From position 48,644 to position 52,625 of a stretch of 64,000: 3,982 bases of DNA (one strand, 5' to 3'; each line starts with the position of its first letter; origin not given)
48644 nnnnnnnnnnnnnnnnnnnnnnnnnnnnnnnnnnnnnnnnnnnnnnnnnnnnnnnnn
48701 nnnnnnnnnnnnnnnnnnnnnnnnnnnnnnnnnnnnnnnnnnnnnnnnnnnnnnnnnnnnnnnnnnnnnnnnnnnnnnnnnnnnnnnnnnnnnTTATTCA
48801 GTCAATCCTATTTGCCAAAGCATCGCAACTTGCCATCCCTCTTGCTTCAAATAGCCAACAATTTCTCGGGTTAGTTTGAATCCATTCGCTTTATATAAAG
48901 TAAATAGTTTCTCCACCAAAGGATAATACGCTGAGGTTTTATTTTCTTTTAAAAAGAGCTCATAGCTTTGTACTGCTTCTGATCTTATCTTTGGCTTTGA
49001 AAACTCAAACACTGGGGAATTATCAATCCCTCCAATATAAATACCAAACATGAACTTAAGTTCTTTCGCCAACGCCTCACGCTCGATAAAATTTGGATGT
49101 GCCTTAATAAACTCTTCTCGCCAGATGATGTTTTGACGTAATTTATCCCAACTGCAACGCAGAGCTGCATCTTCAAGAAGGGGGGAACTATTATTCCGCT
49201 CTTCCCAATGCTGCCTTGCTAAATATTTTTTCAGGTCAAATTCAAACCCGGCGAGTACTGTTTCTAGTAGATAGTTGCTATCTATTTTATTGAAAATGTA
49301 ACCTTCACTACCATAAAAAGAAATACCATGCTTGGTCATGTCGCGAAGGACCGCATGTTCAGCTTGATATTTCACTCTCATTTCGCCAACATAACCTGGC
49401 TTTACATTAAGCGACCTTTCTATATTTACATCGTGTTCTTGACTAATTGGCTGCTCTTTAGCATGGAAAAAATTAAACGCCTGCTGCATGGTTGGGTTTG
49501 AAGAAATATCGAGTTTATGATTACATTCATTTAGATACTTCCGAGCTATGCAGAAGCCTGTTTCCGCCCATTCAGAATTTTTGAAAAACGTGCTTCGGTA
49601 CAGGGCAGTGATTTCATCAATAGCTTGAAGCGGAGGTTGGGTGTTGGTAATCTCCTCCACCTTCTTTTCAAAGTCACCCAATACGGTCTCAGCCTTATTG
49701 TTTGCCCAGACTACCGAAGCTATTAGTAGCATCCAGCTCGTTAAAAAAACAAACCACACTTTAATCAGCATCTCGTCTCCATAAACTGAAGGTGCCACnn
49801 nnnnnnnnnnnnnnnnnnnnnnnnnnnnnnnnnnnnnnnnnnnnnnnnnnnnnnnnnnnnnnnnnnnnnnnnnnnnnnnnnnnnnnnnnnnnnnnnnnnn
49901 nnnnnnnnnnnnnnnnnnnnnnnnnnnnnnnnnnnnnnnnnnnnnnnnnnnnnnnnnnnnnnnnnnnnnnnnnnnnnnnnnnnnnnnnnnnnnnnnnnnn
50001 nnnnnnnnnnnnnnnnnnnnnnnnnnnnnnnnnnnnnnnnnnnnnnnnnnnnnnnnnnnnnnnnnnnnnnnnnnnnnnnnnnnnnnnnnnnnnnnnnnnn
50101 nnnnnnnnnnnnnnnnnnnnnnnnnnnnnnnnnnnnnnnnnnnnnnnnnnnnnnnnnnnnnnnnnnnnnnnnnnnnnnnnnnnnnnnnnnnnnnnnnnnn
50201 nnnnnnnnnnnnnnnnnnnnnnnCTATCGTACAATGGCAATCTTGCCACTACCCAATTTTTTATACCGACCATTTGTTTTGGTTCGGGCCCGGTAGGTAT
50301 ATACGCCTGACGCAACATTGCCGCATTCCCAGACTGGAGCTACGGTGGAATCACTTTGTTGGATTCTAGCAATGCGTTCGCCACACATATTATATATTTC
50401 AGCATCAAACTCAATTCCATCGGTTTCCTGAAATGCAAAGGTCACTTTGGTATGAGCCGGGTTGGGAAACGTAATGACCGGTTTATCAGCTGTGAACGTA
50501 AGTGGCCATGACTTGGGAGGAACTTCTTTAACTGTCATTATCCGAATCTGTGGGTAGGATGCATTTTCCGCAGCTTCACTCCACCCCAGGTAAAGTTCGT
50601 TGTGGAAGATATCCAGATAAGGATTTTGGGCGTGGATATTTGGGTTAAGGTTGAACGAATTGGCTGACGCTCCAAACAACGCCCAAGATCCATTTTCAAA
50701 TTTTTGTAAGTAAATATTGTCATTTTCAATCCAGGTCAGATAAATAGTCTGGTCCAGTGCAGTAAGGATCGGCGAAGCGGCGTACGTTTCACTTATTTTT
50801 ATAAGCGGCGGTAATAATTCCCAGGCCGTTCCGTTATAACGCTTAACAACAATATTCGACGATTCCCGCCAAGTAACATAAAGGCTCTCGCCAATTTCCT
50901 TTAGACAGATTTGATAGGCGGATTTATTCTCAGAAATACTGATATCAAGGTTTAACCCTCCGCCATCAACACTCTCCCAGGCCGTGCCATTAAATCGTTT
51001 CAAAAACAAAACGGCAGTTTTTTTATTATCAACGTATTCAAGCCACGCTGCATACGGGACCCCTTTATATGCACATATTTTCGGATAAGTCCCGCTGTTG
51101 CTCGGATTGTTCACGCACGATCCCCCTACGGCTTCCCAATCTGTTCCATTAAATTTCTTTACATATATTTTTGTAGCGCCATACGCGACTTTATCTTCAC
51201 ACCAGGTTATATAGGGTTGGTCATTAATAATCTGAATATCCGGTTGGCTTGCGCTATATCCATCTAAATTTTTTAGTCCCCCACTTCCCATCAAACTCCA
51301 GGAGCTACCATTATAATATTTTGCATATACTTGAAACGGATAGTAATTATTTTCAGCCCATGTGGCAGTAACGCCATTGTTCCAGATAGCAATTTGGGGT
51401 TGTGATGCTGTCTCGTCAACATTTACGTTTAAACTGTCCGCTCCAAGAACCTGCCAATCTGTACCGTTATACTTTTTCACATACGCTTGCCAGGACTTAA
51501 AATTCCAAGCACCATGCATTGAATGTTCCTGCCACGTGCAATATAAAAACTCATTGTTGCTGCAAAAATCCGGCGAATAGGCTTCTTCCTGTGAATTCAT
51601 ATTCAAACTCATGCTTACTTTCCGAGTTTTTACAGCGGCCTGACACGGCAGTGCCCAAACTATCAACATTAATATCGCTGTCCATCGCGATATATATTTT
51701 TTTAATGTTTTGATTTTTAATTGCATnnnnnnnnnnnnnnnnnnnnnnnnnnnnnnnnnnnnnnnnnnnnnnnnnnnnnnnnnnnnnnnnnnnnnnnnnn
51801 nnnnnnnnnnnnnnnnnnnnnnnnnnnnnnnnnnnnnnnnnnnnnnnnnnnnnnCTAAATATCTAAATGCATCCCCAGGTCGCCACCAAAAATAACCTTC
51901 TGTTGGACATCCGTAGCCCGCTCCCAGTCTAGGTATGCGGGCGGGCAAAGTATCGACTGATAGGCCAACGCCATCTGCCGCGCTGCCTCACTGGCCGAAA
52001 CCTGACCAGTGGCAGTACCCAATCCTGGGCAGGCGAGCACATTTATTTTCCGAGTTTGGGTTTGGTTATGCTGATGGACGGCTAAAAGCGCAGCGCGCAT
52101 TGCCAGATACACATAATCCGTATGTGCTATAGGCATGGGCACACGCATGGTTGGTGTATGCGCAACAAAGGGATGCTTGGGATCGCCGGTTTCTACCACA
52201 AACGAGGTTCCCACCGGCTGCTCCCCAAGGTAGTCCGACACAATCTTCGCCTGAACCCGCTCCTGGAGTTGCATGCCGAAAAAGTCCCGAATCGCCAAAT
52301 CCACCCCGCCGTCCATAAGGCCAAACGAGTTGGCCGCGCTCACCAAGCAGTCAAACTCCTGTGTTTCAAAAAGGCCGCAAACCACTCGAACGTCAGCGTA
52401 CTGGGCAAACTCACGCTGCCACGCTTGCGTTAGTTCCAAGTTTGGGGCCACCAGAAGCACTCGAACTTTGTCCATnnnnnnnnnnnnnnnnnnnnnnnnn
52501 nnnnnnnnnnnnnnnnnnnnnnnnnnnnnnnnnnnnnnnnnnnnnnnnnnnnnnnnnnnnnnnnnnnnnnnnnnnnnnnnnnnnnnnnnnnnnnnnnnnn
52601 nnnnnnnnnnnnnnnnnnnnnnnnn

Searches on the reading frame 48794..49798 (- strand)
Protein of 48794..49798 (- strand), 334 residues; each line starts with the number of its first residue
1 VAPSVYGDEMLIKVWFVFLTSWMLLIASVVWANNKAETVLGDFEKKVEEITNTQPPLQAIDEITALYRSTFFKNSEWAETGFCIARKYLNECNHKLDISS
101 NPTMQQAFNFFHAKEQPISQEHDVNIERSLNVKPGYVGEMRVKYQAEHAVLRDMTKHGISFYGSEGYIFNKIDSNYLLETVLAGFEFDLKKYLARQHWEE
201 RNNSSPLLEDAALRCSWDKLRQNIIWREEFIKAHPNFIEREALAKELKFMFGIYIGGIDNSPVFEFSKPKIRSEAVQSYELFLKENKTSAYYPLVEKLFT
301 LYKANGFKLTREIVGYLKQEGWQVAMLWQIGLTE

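Call 5: search_protein_families(library=pfam, proteins=[window:48794-49798:-], max_evalue=0.1)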
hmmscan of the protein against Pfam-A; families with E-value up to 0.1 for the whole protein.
window:48794-49798:- (334 aa): 1 family
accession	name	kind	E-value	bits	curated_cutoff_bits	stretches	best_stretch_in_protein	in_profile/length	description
PF12449.13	DUF3684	-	0.031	12.5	27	1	69-114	788-833/1098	Protein of unknown function (DUF3684)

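Call 42: search_protein_families(library=padloc, proteins=[window:48794-49798:-], max_evalue=0.01)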
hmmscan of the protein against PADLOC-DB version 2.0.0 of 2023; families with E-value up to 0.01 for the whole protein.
window:48794-49798:- (334 aa): 0 families

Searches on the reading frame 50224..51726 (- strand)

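Call 20: search_protein_families(library=pfam, proteins=[window:50224-51726:-], max_evalue=0.001)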
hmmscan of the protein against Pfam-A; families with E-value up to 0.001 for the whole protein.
window:50224-51726:- (500 aa): 1 family
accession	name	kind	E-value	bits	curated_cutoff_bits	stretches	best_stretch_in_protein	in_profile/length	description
PF18962.6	Por_Secre_tail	-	1e-06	29.4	27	1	420-491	2-73/75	Secretion system C-terminal sorting domain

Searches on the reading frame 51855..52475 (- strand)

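Call 20: search_protein_families(library=pfam, proteins=[window:51855-52475:-], max_evalue=0.001)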
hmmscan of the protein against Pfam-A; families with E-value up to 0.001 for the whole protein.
window:51855-52475:- (206 aa): 2 families
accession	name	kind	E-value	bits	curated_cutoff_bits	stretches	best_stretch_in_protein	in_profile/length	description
PF01661.27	Macro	-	3e-15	56.7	22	1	45-168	1-118/118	Macro domain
PF14519.12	Macro_2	-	0.0003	20.6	27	1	43-98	81-134/290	Macro-like domain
